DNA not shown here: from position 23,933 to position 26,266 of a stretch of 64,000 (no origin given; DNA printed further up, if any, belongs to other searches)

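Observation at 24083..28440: NuoE-like / NuoF-like / (HydA-N-terminal + GltD)-like operon: candidate Stn/Nfn-type electron-bifurcating transhydrogenase, expressed from an AT-rich island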

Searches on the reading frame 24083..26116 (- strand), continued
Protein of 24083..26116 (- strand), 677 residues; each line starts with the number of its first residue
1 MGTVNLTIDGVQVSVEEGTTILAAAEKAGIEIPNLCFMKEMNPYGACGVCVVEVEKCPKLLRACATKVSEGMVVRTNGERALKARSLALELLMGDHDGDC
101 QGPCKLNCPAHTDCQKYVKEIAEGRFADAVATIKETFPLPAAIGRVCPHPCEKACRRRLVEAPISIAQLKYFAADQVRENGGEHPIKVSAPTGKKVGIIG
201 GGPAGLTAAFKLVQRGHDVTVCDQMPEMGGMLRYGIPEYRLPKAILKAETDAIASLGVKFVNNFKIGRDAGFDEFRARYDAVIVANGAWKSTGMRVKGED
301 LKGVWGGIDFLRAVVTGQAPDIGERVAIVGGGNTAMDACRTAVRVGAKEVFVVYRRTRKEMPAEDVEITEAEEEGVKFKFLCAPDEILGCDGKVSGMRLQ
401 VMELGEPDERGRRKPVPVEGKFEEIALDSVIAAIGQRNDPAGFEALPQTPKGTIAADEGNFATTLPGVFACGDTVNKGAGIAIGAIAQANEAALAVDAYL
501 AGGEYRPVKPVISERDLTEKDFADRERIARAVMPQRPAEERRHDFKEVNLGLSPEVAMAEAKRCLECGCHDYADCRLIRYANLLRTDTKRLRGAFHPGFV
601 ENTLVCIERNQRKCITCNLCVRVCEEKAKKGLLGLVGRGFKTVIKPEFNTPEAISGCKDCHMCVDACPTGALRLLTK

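Call 65: find_encoding_contigs(protein=P0216, flank=6000, max_places=2)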
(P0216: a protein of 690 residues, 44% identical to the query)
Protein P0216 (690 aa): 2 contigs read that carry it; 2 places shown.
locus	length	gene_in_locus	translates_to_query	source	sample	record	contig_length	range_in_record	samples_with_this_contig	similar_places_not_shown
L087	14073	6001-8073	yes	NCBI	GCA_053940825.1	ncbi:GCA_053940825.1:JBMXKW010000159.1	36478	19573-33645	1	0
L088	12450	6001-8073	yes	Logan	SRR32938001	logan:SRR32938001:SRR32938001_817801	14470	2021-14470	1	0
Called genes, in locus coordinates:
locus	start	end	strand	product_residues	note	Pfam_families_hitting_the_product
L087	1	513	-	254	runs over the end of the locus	PF02463:SMC_N, PF00005:ABC_tran, PF13304:AAA_21 (faint)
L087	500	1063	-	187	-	PF12822:ECF_trnsprt (weak), PF02632:BioY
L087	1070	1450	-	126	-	PF00072:Response_reg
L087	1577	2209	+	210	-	PF00857:Isochorismatase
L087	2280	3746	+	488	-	PF00015:MCPsignal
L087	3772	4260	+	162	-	PF01257:2Fe-2S_thioredx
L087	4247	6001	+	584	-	PF01512:Complex1_51K, PF10531:SLBB (faint), PF10589:NADH_4Fe-4S, PF00037:Fer4 (weak), PF12837:Fer4_6 (weak), PF12838:Fer4_7, PF13237:Fer4_10, PF14697:Fer4_21 (weak)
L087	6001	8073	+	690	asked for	PF13510:Fer2_4, PF14691:Fer4_20, PF01266:DAO (weak), PF07992:Pyr_redox_2, PF13450:NAD_binding_8, PF13738:Pyr_redox_3, PF12838:Fer4_7 (weak), PF13187:Fer4_9 (weak), +8 more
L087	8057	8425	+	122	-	PF00903:Glyoxalase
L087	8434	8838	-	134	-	PF13545:HTH_Crp_2 (weak), PF22381:Staph_reg_Sar_Rot (weak), PF01022:HTH_5 (weak), PF01047:MarR, PF12802:MarR_2, PF12840:HTH_20 (faint), PF13412:HTH_24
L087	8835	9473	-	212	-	PF12801:Fer4_5, PF12838:Fer4_7 (weak), PF00037:Fer4, PF12797:Fer4_2 (weak), PF12837:Fer4_6 (weak), PF13237:Fer4_10, PF14697:Fer4_21, PF13187:Fer4_9 (weak), +1 more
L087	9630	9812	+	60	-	-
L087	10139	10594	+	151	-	PF22381:Staph_reg_Sar_Rot, PF01047:MarR, PF12802:MarR_2, PF13463:HTH_27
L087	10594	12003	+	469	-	PF01554:MatE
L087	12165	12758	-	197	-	PF01914:MarC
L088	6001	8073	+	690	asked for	PF13510:Fer2_4, PF14691:Fer4_20, PF01266:DAO (weak), PF07992:Pyr_redox_2, PF13450:NAD_binding_8, PF13738:Pyr_redox_3, PF12838:Fer4_7 (weak), PF13187:Fer4_9 (weak), +8 more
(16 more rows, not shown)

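Call 66: find_encoding_contigs(protein=P0242, flank=5000, max_places=1)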
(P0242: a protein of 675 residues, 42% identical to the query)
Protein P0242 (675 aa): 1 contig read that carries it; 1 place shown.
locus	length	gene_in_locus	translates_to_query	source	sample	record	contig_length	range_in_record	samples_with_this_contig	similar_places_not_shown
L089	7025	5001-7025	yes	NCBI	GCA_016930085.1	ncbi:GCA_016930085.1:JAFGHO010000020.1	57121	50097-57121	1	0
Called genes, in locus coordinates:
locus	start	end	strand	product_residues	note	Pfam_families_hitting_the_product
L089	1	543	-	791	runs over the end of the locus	-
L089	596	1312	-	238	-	PF01135:PCMT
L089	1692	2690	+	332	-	PF00072:Response_reg, PF01037:AsnC_trans_reg (weak)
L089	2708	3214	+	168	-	PF01257:2Fe-2S_thioredx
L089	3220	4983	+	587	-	PF01512:Complex1_51K, PF10589:NADH_4Fe-4S, PF00037:Fer4, PF13237:Fer4_10, PF14697:Fer4_21, PF12837:Fer4_6 (weak), PF12838:Fer4_7 (weak), PF13187:Fer4_9 (weak), +2 more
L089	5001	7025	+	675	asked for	PF13510:Fer2_4, PF14691:Fer4_20, PF01266:DAO (weak), PF07992:Pyr_redox_2, PF13450:NAD_binding_8, PF22117:Fer4_Nqo3, PF12838:Fer4_7 (weak), PF13237:Fer4_10 (weak), +3 more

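Call 67: find_encoding_contigs(protein=P0173, flank=5000, max_places=1)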
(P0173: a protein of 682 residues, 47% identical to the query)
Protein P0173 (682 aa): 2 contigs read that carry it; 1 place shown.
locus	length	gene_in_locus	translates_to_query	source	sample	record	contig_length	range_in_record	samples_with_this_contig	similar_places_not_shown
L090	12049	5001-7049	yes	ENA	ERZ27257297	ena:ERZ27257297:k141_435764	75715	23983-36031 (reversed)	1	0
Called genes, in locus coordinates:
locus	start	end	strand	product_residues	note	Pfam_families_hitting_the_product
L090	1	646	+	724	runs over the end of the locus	-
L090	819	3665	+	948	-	PF00404:Dockerin_1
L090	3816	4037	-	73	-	-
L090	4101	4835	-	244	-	PF13580:SIS_2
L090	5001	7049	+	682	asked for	PF13510:Fer2_4, PF14691:Fer4_20, PF00890:FAD_binding_2 (weak), PF07992:Pyr_redox_2, PF13450:NAD_binding_8, PF13738:Pyr_redox_3, PF00070:Pyr_redox, PF22117:Fer4_Nqo3, +6 more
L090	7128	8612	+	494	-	-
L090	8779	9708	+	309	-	PF01636:APH, PF01633:Choline_kinase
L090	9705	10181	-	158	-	-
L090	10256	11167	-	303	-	PF00165:HTH_AraC (faint), PF12833:HTH_18, PF06445:GyrI-like, PF14526:Cass2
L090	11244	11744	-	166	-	-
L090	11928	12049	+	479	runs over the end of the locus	PF00587:tRNA-synt_2b, PF03129:HGTP_anticodon, PF09180:ProRS-C_1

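Call 70: predict_structure(alignment_id=A1)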
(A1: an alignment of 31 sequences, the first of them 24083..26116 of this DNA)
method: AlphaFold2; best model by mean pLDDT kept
length: 677 residues; sequences in the alignment: 31
mean_pLDDT: 64.2   pTM: 0.58
mean pLDDT of the five models: 64.2, 62.0, 61.8, 59.2, 54.6
residues with pLDDT >= 90: 95; 70-90: 223; 50-70: 141; < 50: 218
segments of 3 or more residues with pLDDT < 50: 35-49, 86-112, 143-164, 290-293, 408-412, 476-481, 509-535, 545-550, 566-650, 666-677
pLDDT, mean of each block of 10 residues (from residue 1): 86 89 86 49 39 66 73 82 50 28 31 58 79 69 42 31 51 78 84 94 83 95 73 56 73 89 83 93 72 62 82 75 89 74 85 78 58 80 91 93 68 75 95 64 75 69 88 57 62 89 67 37 43 52 49 67 52 37 32 29 24 32 46 32 32 53 45 42
secondary structure, 60 per line:
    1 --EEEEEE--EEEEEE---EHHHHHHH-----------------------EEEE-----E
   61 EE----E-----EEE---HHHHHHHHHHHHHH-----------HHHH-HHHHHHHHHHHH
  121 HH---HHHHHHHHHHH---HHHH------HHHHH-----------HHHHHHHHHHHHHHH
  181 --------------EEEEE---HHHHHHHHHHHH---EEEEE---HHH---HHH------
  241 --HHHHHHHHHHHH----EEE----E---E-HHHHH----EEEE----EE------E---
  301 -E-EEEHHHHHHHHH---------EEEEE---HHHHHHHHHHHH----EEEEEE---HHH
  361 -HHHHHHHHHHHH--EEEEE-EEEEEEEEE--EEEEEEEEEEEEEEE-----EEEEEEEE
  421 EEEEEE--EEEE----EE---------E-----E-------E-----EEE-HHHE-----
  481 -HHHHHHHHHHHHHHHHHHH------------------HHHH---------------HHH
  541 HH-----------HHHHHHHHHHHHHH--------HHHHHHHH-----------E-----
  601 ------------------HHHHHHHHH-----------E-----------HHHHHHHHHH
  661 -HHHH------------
elements in order (helices of 4 or more, strands of 3 or more residues): E3-8 E11-16 H21-27 E51-54 E60-62 E73-75 H79-92 H104-107 H109-122 H126-136 H140-143 H150-154 H166-180 E195-199 H203-214 E218-222 H243-254 E259-261 H272-276 E281-284 E304-306 H307-315 E325-329 H333-344 E349-354 H362-373 E376-380 E382-390 E393-407 E413-426 E429-432 E468-470 H482-500 H519-522 H538-542 H554-567 H576-583 H619-627 H651-660 H662-665

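Call 72: fold_search(model_id=the predicted structure, library=pdb)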
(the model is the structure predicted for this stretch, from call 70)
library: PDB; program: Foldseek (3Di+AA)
matches with E <= 10: 1807; with E <= 0.001: 506
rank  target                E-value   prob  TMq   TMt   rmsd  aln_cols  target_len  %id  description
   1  9bov_A                3.0e-62  1.00  0.64  0.38  21.6       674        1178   52  Structure of electron bifurcating Nfn-ABC complexed with NAD from Caldicellulosiruptor saccharolyticus (released 2025-03-05)
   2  8oh5_C                3.4e-61  1.00  0.63  0.38  21.9       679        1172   48  Cryo-EM structure of the electron bifurcating transhydrogenase StnABC complex from Sporomusa Ovata (state 2) (released 2023-09-13)
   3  9n5u_A                7.2e-52  1.00  0.63  0.45  19.5       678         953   40  Structure of the Thermococcus sibiricus NfnABC complex (released 2025-05-07)
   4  9n5v_A                1.2e-49  1.00  0.62  0.45  19.6       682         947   39  Structure of the NAD(H)-bound Thermococcus sibiricus NfnABC complex (released 2025-05-07)
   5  5jca_L                1.6e-32  1.00  0.53  0.74   3.6       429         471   40  NADP(H) bound NADH-dependent Ferredoxin:NADP Oxidoreductase (NfnI) from Pyrococcus furiosus (released 2017-04-12)
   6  5jfc_L                7.3e-31  1.00  0.52  0.74   3.6       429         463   38  NADH-dependent Ferredoxin:NADP Oxidoreductase (NfnI) from Pyrococcus furiosus (released 2017-04-12)
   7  5vj7_A                1.2e-29  1.00  0.51  0.73   5.9       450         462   36  Ferredoxin NADP Oxidoreductase (Xfn) (released 2017-07-19)
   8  4ylf_B                2.5e-29  1.00  0.53  0.76   4.4       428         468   38  Insights into flavin-based electron bifurcation via the NADH-dependent reduced ferredoxin-NADP oxidoreductase structur (released 2015-07-08)
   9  6s6s_E                4.5e-29  1.00  0.53  0.75   4.9       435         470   34  Structure of Azospirillum brasilense Glutamate Synthase in a4b4 oligomeric state. (released 2019-09-11)
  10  6s6t_E                3.0e-28  1.00  0.53  0.74   5.0       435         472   33  Structure of Azospirillum brasilense Glutamate Synthase in a4b3 oligomeric state (released 2019-09-11)
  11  2vdc_G                8.5e-26  1.00  0.52  0.76   3.8       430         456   32  THE 9.5 A RESOLUTION STRUCTURE OF GLUTAMATE SYNTHASE FROM CRYO-ELECTRON MICROSCOPY AND ITS OLIGOMERIZATION BEHAVIOR IN (released 2008-01-15)
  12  1gt8_B                1.2e-23  1.00  0.51  0.35   5.1       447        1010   23  DIHYDROPYRIMIDINE DEHYDROGENASE (DPD) FROM PIG, TERNARY COMPLEX WITH NADPH AND URACIL-4-ACETIC ACID (released 2002-04-11)
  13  1gt8_D                6.7e-23  1.00  0.52  0.35   5.0       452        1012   24  DIHYDROPYRIMIDINE DEHYDROGENASE (DPD) FROM PIG, TERNARY COMPLEX WITH NADPH AND URACIL-4-ACETIC ACID (released 2002-04-11)
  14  1gt8_C                7.0e-23  1.00  0.51  0.35   5.2       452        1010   23  DIHYDROPYRIMIDINE DEHYDROGENASE (DPD) FROM PIG, TERNARY COMPLEX WITH NADPH AND URACIL-4-ACETIC ACID (released 2002-04-11)
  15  1gt8_A                7.4e-23  1.00  0.51  0.35   5.1       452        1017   24  DIHYDROPYRIMIDINE DEHYDROGENASE (DPD) FROM PIG, TERNARY COMPLEX WITH NADPH AND URACIL-4-ACETIC ACID (released 2002-04-11)
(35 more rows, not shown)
